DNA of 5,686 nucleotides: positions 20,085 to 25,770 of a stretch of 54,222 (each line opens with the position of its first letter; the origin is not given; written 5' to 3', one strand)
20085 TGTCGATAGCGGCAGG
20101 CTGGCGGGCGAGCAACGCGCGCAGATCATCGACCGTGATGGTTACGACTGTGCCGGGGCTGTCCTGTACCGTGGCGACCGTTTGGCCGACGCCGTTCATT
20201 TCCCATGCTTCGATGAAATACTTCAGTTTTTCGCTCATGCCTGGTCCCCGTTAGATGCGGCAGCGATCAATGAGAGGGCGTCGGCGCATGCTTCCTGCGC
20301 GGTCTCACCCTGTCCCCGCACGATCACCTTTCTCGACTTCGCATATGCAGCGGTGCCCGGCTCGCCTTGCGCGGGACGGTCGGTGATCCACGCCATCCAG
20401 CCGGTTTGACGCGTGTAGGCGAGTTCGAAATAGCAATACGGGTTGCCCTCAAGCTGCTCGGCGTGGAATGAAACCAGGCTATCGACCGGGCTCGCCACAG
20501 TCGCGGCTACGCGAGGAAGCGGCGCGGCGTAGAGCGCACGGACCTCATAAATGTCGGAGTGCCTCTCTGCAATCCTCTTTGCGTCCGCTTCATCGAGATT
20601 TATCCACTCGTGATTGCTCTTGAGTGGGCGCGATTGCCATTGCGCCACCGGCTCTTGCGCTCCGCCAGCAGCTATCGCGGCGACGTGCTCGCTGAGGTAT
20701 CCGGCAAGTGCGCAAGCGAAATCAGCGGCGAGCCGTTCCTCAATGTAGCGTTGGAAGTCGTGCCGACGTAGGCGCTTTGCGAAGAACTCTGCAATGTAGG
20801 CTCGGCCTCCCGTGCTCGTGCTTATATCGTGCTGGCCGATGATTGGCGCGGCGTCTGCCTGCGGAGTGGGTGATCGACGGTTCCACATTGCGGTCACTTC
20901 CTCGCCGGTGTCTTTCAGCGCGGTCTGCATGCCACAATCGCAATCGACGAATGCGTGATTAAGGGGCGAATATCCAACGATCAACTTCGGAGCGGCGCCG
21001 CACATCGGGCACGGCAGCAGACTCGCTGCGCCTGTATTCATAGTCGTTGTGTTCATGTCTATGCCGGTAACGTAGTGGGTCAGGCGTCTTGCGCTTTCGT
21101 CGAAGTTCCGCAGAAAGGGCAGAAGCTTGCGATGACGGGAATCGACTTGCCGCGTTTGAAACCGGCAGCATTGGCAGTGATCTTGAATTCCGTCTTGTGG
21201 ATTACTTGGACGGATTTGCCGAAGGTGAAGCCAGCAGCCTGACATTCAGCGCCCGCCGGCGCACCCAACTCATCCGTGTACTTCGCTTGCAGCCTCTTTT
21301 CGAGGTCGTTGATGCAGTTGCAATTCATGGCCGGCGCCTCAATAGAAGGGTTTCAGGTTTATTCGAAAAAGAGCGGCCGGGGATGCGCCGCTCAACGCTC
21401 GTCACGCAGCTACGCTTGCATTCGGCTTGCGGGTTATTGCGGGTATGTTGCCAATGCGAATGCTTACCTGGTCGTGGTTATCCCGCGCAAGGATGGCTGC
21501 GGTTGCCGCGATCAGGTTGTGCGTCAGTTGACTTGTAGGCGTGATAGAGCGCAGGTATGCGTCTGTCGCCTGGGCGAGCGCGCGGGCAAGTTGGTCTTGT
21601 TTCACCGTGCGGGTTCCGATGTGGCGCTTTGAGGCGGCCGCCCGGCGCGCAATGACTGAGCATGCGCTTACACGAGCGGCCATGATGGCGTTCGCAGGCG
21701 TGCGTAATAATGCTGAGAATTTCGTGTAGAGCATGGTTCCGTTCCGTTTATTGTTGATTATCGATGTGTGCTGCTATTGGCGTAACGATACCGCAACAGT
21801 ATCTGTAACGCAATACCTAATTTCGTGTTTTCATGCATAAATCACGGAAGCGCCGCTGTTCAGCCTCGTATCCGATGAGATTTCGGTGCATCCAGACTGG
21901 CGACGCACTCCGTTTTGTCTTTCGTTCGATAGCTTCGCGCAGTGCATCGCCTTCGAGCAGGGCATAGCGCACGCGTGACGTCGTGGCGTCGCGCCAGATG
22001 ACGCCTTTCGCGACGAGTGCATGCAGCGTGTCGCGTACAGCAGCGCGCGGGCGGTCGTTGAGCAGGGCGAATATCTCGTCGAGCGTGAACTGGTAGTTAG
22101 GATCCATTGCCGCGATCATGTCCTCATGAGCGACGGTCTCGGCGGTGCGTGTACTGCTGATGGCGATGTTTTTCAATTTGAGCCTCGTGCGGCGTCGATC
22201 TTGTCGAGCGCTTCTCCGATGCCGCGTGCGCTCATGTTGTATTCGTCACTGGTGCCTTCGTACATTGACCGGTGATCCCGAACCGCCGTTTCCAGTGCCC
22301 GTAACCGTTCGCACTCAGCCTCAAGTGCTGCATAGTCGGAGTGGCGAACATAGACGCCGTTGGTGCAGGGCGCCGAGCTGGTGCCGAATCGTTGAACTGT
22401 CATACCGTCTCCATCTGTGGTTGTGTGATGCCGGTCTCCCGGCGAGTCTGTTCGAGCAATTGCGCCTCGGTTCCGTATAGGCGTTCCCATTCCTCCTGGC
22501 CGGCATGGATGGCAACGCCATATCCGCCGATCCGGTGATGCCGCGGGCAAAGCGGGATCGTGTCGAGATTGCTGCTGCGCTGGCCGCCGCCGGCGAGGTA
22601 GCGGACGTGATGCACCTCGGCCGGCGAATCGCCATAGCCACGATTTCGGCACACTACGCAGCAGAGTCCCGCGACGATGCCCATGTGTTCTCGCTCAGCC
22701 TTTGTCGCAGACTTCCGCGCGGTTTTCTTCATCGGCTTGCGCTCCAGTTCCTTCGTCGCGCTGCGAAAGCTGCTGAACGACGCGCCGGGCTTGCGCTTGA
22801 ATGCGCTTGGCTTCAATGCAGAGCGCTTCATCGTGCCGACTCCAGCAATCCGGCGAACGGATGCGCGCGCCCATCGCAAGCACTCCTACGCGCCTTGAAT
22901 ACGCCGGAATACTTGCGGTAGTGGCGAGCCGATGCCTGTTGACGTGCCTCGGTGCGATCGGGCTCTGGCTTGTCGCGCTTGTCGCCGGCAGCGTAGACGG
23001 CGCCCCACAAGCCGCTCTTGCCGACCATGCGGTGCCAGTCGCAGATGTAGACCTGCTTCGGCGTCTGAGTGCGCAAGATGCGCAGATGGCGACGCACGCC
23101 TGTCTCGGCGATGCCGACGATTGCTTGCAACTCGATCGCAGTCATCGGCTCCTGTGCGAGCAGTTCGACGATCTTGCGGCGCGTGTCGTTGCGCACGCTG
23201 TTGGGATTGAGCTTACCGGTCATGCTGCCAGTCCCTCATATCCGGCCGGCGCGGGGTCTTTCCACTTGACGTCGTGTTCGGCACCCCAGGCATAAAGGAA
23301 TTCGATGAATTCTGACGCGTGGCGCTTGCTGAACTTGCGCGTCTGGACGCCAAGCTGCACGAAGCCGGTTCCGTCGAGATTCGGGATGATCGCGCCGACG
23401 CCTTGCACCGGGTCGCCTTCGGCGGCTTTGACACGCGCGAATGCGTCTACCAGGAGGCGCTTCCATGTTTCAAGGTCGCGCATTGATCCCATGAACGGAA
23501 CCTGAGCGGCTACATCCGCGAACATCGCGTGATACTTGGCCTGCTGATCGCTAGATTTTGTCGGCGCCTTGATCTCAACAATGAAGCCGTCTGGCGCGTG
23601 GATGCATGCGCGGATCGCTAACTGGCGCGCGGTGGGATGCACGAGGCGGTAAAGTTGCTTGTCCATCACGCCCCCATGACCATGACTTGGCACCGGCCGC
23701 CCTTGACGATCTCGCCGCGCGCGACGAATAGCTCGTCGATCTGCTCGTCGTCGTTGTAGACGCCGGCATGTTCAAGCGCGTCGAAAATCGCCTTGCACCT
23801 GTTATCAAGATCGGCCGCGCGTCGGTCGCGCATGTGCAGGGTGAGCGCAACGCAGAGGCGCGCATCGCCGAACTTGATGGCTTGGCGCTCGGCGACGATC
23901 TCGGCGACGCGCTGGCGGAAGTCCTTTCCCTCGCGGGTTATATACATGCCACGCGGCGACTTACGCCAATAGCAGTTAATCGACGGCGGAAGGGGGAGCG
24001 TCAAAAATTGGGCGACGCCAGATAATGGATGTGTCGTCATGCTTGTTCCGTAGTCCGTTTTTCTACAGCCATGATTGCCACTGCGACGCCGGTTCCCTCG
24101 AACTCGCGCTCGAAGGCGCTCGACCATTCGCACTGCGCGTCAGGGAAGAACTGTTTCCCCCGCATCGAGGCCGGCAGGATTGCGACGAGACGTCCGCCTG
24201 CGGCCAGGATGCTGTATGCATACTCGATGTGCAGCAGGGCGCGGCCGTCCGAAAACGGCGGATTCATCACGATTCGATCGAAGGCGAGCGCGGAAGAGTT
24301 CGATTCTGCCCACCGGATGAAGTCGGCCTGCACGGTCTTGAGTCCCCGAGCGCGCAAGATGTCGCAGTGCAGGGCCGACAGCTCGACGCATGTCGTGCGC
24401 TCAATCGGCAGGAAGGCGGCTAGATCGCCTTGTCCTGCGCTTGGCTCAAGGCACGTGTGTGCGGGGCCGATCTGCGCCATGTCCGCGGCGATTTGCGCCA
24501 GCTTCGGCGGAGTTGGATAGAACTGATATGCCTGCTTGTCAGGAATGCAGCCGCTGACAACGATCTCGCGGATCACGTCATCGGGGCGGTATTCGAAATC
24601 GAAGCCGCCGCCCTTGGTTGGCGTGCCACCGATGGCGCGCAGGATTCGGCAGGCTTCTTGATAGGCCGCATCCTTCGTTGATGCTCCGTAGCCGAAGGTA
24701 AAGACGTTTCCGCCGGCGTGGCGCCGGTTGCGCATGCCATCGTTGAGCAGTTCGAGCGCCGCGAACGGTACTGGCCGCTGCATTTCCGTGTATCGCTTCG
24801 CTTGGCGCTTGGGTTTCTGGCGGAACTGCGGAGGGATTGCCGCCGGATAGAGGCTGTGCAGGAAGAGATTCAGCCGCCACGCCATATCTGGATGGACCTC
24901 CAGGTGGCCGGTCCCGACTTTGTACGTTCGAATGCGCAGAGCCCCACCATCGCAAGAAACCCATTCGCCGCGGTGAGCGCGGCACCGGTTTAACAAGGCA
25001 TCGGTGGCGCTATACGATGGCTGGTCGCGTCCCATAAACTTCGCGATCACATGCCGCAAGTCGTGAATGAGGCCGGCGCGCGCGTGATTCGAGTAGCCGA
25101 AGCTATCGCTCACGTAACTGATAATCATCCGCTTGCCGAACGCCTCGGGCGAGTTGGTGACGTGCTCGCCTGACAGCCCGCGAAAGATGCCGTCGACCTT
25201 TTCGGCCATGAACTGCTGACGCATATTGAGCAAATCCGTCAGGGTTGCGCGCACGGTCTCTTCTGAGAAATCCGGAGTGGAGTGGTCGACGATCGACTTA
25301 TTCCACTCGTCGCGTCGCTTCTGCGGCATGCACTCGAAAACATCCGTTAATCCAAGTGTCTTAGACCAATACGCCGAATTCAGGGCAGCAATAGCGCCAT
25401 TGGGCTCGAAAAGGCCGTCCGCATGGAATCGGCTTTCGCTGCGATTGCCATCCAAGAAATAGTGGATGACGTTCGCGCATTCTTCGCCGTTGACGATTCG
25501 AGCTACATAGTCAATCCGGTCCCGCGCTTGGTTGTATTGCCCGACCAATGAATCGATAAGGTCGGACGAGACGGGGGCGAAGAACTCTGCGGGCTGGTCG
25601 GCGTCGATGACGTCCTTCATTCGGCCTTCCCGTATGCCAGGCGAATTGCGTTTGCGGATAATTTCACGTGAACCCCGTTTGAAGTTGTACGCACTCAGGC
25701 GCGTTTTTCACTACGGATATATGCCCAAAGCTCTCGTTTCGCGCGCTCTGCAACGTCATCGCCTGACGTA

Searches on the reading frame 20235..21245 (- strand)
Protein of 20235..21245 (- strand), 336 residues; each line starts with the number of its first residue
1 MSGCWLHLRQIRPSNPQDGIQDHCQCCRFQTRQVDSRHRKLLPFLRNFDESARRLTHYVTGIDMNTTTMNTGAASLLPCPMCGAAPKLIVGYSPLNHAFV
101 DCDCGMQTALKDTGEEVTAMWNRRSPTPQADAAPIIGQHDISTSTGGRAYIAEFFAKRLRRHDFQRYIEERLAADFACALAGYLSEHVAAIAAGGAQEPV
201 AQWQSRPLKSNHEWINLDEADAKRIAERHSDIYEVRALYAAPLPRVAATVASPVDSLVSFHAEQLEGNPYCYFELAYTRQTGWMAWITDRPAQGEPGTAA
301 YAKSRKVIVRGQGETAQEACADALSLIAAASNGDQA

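Call 9: search_protein_families(library=pfam, proteins=[window:20235-21245:-], max_evalue=0.01)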
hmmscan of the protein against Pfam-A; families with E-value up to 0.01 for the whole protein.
window:20235-21245:- (336 aa): 1 family
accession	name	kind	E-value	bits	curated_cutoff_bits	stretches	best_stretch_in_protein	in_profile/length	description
PF14354.12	Lar_restr_allev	-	1.8e-07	31.8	28.6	1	76-124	3-57/58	Restriction alleviation protein Lar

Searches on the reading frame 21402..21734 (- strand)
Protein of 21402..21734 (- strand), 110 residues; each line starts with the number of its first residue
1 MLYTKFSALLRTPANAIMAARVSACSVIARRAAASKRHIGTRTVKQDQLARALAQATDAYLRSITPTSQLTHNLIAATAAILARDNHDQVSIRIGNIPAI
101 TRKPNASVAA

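Call 9: search_protein_families(library=pfam, proteins=[window:21402-21734:-], max_evalue=0.01)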
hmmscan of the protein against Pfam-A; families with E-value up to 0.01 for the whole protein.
window:21402-21734:- (110 aa): 0 families

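Call 13: search_protein_families(library=phrogs, proteins=[window:21402-21734:-], max_evalue=0.001)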
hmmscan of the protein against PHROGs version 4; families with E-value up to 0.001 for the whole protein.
window:21402-21734:- (110 aa): 0 families

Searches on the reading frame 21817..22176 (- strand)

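Call 9: search_protein_families(library=pfam, proteins=[window:21817-22176:-], max_evalue=0.01)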
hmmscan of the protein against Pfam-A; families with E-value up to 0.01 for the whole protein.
window:21817-22176:- (119 aa): 0 families

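Call 13: search_protein_families(library=phrogs, proteins=[window:21817-22176:-], max_evalue=0.001)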
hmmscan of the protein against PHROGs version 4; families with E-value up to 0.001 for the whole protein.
window:21817-22176:- (119 aa): 0 families

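Call 69: search_protein_families(library=ncbifam, proteins=[window:21817-22176:-], max_evalue=0.01)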
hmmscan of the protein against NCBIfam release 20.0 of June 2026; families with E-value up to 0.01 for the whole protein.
window:21817-22176:- (119 aa): 1 family
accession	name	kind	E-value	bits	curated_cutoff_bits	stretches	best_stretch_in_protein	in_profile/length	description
NF041188.2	encap_f3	equivalog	0.005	16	180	1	17-87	11-82/266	family 3 encapsulin nanocompartment shell protein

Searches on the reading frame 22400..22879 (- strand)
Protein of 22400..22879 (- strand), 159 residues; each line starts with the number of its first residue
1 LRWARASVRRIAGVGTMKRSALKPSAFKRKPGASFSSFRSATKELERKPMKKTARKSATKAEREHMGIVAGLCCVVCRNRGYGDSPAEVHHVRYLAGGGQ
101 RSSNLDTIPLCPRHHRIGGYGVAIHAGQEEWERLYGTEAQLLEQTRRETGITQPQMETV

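Call 9: search_protein_families(library=pfam, proteins=[window:22400-22879:-], max_evalue=0.01)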
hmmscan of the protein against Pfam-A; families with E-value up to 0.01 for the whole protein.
window:22400-22879:- (159 aa): 2 families
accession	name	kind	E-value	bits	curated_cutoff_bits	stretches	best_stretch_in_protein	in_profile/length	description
PF16786.11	RecA_dep_nuc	-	1.4e-11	44.9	26.9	1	58-145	1-98/103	Recombination enhancement, RecA-dependent nuclease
PF06147.18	DUF968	-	1.5e-05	25.5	27.8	1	56-145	83-163/171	Protein of unknown function (DUF968)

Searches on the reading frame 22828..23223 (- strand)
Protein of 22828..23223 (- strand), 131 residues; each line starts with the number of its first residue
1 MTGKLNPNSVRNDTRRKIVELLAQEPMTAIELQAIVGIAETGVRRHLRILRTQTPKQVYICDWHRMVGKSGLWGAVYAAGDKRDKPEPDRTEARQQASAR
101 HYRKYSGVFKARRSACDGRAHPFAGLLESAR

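Call 9: search_protein_families(library=pfam, proteins=[window:22828-23223:-], max_evalue=0.01)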
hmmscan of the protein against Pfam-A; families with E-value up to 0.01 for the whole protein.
window:22828-23223:- (131 aa): 5 families
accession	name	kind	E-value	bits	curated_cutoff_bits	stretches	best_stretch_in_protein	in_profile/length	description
PF01022.26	HTH_5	-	1.4e-08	34.9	22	1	13-51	2-40/47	Bacterial regulatory protein, arsR family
PF21476.4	PF0610-like_N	-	7.3e-08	33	33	1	14-48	2-36/50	PF0610-like, N-terminal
PF12840.13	HTH_20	-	2.6e-07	30.9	27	1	12-51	3-43/51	Helix-turn-helix domain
PF13412.12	HTH_24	-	0.00097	19.1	21.9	1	11-50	1-41/48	Winged helix-turn-helix DNA-binding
PF25213.1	HVO_A0261_N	-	0.0053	17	35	1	11-51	9-49/86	HVO_A0261 N-terminal domain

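Call 13: search_protein_families(library=phrogs, proteins=[window:22828-23223:-], max_evalue=0.001)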
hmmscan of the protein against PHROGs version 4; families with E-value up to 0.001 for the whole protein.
window:22828-23223:- (131 aa): 0 families

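Call 69: search_protein_families(library=ncbifam, proteins=[window:22828-23223:-], max_evalue=0.01)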
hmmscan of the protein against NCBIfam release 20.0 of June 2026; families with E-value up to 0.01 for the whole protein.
window:22828-23223:- (131 aa): 3 families
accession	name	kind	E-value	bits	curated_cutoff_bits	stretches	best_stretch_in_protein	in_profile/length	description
NF033788.1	HTH_metalloreg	subfamily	5.5e-08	32.5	55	1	11-52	9-51/77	metalloregulator ArsR/SmtB family transcription factor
NF033789.1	repress_SdpR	subfamily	4.1e-06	26.6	100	1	11-52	6-47/79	autorepressor SdpR family transcription factor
NF053602.1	Phr_regulator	exception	0.00064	19.3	320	1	11-52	10-51/191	heat shock transcription regulator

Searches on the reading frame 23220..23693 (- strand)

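Call 9: search_protein_families(library=pfam, proteins=[window:23220-23693:-], max_evalue=0.01)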
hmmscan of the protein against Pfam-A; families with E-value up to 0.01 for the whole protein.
window:23220-23693:- (157 aa): 1 family
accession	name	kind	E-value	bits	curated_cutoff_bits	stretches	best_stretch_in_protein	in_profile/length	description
PF05772.17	NinB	-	2.3e-26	92.6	23.8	1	13-144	3-130/131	NinB protein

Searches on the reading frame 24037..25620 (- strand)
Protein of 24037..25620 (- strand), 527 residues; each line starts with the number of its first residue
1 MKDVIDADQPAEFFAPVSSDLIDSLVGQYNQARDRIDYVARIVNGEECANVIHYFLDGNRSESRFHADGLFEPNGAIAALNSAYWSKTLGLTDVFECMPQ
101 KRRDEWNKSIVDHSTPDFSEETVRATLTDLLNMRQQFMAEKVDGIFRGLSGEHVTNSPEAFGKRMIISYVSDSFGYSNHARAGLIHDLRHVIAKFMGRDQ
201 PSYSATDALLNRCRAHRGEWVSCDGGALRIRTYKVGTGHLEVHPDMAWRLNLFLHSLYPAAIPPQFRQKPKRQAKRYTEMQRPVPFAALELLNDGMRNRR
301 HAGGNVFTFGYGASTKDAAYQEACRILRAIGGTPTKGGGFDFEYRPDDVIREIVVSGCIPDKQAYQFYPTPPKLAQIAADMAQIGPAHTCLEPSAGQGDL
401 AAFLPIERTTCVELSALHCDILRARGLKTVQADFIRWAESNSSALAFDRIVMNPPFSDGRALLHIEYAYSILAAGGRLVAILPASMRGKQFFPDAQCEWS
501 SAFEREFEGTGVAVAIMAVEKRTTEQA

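Call 9: search_protein_families(library=pfam, proteins=[window:24037-25620:-], max_evalue=0.01)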
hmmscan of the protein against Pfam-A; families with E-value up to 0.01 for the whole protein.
window:24037-25620:- (527 aa): 2 families
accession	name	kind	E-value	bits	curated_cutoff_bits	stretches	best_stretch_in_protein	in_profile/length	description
PF13708.11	DUF4942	-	6.1e-24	85.2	25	1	78-259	2-189/190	Domain of unknown function (DUF4942)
PF05175.20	MTS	-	0.0085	16.2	23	0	439-485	89-143/170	Methyltransferase small domain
